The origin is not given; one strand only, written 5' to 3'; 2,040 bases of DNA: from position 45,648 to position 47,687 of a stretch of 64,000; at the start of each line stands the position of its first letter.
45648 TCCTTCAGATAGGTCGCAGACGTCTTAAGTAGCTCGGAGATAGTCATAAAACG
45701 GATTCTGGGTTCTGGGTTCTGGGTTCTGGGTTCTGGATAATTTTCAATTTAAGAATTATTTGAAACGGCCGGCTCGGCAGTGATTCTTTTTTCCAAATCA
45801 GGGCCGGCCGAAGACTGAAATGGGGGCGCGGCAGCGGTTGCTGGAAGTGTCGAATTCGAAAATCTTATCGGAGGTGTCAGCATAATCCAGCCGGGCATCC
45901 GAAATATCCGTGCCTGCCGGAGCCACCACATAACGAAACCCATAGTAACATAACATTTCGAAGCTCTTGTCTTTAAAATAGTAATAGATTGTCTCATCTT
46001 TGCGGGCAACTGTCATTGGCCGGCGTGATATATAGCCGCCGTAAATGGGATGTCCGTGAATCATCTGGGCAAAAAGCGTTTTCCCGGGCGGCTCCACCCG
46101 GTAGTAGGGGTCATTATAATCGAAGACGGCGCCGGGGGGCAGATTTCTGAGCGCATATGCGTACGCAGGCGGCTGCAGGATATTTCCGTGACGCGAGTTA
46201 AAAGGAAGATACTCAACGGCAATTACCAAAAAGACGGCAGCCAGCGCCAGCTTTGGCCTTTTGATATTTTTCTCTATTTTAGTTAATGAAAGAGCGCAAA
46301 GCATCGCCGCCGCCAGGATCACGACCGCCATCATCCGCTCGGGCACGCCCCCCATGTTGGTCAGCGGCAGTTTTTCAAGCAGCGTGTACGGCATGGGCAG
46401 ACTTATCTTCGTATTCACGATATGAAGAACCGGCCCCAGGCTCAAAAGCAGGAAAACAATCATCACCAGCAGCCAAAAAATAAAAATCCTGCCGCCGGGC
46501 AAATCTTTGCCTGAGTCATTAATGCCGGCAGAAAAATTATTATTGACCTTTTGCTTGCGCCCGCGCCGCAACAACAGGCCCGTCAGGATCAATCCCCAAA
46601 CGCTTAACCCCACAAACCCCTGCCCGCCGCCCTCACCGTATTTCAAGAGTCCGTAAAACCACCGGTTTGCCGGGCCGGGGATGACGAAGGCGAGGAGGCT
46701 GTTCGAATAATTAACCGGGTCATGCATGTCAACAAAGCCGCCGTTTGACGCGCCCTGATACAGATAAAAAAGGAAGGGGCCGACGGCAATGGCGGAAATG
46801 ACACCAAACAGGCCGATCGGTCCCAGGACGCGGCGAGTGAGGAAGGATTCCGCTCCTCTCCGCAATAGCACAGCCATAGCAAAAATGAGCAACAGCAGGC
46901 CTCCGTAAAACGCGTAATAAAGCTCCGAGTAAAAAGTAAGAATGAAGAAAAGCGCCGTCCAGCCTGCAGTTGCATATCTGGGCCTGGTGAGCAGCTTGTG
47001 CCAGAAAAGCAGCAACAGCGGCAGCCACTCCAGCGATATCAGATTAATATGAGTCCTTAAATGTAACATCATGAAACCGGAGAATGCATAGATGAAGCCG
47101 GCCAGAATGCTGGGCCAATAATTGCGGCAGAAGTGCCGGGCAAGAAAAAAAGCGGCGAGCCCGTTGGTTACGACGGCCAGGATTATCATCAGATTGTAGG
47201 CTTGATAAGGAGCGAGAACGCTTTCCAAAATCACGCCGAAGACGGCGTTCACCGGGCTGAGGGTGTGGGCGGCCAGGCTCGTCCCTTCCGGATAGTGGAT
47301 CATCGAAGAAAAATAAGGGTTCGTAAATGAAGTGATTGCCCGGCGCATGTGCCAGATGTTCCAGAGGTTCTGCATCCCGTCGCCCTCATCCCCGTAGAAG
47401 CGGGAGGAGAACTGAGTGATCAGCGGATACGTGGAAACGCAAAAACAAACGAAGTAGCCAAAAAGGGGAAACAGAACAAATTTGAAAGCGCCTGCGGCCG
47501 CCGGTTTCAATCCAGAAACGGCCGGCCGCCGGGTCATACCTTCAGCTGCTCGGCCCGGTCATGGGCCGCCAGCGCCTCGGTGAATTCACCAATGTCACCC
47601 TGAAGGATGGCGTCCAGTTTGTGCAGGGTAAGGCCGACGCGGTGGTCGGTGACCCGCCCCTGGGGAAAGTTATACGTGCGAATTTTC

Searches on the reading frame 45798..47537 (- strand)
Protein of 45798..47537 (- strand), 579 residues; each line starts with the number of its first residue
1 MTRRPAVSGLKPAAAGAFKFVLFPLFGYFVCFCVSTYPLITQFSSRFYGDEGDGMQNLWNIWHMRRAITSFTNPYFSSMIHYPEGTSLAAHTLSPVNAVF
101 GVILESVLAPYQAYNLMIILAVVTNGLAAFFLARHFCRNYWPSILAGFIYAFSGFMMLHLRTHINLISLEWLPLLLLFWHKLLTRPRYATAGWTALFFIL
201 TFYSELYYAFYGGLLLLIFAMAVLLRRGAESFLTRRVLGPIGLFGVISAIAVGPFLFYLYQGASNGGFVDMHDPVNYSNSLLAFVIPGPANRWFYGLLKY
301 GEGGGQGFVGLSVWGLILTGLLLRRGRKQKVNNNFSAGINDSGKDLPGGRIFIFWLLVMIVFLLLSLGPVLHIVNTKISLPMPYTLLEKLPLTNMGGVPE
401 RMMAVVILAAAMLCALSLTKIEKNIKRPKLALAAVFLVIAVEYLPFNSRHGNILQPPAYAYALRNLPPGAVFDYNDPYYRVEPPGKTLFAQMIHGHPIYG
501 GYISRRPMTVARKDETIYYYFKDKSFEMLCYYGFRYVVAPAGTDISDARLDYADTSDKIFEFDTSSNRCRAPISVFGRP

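Call 14: find_encoding_contigs(protein=window:45798-47537:-, flank=10000, max_places=1)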
Protein window:45798-47537:- (579 aa): 4 contigs read that carry it; 1 place shown.
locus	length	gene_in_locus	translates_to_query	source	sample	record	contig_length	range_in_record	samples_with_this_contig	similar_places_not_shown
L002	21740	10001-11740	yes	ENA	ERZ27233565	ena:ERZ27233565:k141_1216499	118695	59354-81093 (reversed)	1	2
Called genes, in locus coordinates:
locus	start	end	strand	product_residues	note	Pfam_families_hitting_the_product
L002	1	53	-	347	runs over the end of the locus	PF14399:BtrH_N, PF16169:DUF4872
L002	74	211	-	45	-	-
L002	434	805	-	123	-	-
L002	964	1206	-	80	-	-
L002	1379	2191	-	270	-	PF08843:AbiEii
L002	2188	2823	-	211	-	PF13338:AbiEi_4 (faint)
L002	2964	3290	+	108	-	-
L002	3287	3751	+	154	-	-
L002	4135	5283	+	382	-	PF13173:AAA_14, PF13401:AAA_22 (faint), PF13635:DUF4143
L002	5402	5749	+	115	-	PF13683:rve_3, PF13333:rve_2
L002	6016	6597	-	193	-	-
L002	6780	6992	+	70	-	PF01197:Ribosomal_L31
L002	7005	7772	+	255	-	PF02511:Thy1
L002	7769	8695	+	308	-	PF07136:DUF1385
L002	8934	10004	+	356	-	PF03462:PCRF, PF00472:RF-1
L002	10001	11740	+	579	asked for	PF19830:DUF6311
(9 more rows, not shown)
